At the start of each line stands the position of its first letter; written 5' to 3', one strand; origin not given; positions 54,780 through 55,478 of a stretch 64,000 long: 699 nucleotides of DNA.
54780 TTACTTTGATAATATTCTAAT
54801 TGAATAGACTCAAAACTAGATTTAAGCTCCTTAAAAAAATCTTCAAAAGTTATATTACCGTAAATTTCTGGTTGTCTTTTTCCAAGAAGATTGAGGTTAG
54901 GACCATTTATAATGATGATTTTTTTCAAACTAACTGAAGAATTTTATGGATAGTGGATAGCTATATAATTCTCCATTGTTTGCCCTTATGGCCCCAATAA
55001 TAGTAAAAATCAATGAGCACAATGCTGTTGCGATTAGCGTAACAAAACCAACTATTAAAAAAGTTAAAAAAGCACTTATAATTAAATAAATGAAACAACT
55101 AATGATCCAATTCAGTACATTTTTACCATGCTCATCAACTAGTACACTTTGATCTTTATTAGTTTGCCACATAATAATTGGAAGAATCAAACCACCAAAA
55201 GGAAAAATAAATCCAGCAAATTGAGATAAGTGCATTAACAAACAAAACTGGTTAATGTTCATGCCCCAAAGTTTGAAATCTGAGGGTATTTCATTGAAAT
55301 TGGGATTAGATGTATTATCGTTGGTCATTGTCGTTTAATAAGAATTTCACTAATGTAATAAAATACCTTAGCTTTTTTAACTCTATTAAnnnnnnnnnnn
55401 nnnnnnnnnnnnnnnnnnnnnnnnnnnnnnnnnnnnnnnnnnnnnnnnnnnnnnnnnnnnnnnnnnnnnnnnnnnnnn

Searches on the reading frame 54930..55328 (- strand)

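Call 61: search_protein_families(library=pfam, proteins=[window:54930-55328:-], max_evalue=0.001)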
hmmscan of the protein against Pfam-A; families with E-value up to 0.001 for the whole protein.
window:54930-55328:- (132 aa): 1 family
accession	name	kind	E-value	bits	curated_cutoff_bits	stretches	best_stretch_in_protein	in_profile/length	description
PF09685.15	DUF4870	-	3.5e-36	123.9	25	1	26-131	2-107/107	Domain of unknown function (DUF4870)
